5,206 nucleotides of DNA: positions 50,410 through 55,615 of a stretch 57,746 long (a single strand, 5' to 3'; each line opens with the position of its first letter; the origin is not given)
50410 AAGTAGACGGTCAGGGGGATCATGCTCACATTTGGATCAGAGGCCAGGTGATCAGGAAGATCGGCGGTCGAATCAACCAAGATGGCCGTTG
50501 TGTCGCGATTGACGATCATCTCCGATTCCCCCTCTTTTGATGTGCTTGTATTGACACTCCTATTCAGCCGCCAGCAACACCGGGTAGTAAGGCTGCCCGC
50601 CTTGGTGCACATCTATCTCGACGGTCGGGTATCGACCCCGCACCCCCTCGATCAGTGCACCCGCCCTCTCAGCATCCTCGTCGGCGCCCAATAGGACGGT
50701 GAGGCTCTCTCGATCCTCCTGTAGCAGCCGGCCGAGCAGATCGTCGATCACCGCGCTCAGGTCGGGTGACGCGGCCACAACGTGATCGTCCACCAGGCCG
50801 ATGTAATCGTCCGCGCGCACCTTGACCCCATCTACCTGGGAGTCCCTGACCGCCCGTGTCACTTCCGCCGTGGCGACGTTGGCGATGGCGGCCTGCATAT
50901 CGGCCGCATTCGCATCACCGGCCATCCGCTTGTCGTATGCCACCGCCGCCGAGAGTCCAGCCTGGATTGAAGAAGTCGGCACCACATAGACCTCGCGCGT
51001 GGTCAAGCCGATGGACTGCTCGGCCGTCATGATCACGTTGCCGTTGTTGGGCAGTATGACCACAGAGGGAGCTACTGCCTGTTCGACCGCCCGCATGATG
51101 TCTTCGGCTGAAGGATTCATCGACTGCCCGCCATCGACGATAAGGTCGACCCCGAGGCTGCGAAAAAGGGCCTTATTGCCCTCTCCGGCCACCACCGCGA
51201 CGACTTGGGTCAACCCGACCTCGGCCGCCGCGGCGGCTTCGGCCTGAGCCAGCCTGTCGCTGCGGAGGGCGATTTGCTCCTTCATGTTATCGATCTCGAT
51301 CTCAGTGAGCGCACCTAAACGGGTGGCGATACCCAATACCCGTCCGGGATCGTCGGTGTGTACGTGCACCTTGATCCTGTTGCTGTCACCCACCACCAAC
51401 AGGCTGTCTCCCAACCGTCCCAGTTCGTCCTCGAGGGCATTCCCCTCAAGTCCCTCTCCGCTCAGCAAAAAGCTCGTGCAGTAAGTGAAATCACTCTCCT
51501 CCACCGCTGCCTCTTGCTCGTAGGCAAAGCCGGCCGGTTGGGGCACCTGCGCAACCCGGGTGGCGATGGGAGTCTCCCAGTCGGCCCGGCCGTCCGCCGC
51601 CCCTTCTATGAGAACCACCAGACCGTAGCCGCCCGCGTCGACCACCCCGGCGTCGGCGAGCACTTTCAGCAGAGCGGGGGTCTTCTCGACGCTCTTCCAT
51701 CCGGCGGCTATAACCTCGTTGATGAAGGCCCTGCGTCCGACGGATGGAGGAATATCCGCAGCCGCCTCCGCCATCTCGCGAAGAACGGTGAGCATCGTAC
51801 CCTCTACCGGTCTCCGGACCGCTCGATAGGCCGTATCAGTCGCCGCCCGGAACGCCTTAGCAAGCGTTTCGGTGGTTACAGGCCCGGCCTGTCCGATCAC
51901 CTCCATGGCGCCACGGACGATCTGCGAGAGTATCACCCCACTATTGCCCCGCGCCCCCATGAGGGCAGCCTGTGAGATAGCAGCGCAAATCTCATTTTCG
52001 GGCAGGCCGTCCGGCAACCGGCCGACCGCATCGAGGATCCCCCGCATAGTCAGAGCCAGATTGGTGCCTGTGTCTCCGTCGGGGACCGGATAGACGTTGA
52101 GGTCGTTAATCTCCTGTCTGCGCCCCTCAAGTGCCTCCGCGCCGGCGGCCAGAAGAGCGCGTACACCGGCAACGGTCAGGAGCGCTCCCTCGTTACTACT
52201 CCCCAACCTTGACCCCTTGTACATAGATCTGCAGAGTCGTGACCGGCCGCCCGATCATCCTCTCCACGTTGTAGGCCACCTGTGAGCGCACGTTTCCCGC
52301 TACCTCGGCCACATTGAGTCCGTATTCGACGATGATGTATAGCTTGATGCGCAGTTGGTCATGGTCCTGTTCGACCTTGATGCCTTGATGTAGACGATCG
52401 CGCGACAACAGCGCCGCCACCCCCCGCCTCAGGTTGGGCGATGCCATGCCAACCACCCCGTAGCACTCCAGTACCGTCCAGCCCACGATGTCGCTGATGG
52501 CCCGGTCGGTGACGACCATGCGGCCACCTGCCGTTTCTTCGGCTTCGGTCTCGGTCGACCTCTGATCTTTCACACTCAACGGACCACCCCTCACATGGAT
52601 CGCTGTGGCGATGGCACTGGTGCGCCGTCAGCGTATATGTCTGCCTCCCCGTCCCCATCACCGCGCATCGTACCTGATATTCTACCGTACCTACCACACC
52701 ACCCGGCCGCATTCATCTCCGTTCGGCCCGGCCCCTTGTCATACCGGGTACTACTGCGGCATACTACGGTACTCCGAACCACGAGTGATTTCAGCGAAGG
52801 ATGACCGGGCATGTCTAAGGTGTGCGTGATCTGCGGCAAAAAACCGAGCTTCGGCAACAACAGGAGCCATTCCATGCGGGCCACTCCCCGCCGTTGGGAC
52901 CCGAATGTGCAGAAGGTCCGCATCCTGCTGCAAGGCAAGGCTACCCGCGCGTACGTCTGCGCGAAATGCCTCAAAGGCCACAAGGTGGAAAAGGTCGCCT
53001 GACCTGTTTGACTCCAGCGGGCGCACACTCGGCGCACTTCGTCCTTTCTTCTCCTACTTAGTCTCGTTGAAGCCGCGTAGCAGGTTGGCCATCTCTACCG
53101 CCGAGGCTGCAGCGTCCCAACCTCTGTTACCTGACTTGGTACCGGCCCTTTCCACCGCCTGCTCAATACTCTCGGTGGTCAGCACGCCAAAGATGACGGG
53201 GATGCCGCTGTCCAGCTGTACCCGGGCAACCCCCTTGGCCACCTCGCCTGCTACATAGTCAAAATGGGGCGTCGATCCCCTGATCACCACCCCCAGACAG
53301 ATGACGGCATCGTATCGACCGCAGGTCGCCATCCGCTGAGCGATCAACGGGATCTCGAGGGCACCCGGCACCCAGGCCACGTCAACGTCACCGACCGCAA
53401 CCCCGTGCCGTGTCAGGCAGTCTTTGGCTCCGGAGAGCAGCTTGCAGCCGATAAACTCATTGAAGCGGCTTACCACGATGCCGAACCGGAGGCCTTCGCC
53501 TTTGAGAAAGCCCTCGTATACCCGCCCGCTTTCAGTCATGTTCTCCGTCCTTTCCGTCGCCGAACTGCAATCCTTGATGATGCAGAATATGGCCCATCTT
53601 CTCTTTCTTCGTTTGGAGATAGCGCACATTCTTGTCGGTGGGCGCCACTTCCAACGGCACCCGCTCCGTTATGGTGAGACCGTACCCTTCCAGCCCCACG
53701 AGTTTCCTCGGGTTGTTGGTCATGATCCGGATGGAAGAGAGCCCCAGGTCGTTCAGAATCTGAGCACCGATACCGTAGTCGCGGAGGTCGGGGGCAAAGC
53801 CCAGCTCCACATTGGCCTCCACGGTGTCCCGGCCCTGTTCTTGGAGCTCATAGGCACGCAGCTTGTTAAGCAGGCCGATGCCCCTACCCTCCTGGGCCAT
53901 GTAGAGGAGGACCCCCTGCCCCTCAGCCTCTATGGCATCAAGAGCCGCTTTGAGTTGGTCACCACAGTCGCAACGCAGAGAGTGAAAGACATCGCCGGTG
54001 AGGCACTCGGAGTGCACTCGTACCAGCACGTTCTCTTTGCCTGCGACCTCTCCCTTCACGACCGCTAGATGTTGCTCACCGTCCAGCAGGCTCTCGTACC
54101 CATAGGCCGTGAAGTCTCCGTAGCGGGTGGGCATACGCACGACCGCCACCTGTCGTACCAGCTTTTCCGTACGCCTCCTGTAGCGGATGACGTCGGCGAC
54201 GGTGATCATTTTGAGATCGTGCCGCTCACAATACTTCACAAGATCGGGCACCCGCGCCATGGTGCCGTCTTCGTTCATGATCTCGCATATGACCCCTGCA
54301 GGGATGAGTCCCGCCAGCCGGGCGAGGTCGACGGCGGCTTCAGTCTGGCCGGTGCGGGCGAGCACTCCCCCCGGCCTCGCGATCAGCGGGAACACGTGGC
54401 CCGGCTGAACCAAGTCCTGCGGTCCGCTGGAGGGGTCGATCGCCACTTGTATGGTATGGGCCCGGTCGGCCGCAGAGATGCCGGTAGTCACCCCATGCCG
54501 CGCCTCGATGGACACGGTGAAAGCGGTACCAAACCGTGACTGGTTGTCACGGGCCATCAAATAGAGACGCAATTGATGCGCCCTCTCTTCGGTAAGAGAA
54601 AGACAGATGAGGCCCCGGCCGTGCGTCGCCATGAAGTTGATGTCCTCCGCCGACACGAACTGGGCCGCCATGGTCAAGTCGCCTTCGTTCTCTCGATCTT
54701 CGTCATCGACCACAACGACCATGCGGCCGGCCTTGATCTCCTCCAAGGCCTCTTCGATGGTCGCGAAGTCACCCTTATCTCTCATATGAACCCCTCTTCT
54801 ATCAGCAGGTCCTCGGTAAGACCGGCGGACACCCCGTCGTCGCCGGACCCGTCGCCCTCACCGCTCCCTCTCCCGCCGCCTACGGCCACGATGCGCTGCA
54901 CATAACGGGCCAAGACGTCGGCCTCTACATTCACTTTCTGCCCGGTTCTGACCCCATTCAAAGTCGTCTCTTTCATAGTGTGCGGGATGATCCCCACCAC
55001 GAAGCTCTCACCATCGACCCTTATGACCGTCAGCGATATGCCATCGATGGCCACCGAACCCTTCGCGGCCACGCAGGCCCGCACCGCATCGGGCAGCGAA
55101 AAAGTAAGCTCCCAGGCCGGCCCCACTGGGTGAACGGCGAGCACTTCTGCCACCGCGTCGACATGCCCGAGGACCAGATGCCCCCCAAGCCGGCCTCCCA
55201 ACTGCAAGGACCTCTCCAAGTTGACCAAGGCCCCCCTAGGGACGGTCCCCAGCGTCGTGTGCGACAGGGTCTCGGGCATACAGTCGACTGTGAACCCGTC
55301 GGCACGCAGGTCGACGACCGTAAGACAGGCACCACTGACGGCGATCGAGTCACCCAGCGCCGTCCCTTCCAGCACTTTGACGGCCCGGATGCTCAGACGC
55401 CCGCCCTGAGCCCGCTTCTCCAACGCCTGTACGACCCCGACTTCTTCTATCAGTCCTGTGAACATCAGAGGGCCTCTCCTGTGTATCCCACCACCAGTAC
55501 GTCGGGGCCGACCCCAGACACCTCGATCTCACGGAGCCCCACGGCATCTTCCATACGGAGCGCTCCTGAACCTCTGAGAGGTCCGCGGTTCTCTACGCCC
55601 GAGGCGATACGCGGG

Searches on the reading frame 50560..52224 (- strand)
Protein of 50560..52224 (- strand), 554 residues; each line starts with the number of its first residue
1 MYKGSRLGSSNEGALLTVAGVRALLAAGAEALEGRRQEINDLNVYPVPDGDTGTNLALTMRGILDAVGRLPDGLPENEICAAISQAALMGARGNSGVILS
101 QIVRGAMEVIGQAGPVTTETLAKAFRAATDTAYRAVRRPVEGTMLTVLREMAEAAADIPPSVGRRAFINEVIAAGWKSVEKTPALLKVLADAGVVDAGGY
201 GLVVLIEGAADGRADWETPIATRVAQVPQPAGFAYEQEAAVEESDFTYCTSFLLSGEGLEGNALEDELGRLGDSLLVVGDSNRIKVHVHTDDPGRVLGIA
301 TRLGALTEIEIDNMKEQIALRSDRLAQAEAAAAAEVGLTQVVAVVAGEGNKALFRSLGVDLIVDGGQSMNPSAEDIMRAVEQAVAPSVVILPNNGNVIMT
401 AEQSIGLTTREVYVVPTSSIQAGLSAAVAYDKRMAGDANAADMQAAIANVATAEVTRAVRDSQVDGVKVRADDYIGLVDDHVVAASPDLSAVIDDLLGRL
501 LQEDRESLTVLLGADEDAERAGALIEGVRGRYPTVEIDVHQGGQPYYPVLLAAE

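Call 29: search_protein_families(library=pfam, proteins=[window:50560-52224:-], max_evalue=0.0001)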
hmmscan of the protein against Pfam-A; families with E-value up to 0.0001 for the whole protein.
window:50560-52224:- (554 aa): 3 families
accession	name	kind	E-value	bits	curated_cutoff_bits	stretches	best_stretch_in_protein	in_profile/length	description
PF13684.11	FakA-like_C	-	5.6e-69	232.2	23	1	341-554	2-216/216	Fatty acid kinase subunit A-like, C-terminal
PF02734.22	Dak2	-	3.3e-36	125.2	27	1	46-210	1-173/174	DAK2 domain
PF21645.3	FakA-like_M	-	2.5e-24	85.3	24.9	1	246-318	2-77/80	Fatty acid kinase subunit A-like, middle domain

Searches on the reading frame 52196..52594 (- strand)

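Call 29: search_protein_families(library=pfam, proteins=[window:52196-52594:-], max_evalue=0.0001)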
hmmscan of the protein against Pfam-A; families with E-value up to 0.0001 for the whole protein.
window:52196-52594:- (132 aa): 1 family
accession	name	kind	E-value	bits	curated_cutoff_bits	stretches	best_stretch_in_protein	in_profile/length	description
PF03780.18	Asp23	-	4.8e-28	98.2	28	1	24-129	3-108/108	Asp23 family, cell envelope-related function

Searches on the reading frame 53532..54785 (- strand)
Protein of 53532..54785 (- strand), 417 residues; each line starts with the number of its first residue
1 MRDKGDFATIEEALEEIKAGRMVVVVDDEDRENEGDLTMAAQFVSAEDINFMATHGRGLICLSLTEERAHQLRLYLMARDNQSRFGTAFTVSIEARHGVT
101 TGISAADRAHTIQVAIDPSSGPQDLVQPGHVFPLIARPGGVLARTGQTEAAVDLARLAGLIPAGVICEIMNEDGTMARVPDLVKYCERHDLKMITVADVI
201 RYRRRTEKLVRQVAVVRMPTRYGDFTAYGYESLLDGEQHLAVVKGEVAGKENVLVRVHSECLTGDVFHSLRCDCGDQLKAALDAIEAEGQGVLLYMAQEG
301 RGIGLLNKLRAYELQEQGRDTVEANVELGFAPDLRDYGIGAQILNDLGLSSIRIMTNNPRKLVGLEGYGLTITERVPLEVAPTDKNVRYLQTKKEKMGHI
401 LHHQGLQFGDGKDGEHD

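Call 29: search_protein_families(library=pfam, proteins=[window:53532-54785:-], max_evalue=0.0001)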
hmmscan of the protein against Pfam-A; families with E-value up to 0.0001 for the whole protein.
window:53532-54785:- (417 aa): 2 families
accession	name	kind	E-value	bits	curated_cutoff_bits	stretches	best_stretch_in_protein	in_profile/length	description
PF00926.24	DHBP_synthase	-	1.7e-87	292.4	26.4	1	11-202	1-191/191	3,4-dihydroxy-2-butanone 4-phosphate synthase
PF00925.25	GTP_cyclohydro2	-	3e-75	251.8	23.3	1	214-377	4-165/165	GTP cyclohydrolase II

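Call 67: find_encoding_contigs(protein=window:53532-54785:-, flank=10000, max_places=3)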
Protein window:53532-54785:- (417 aa): no gene with exactly this product is on record in the collection.

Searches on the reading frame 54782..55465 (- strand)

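Call 29: search_protein_families(library=pfam, proteins=[window:54782-55465:-], max_evalue=0.0001)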
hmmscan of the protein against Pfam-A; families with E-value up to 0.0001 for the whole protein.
window:54782-55465:- (227 aa): 1 family
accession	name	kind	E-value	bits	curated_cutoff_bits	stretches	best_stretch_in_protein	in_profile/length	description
PF00677.23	Lum_binding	-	4.6e-47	158.4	27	2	100-183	2-86/86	Lumazine binding domain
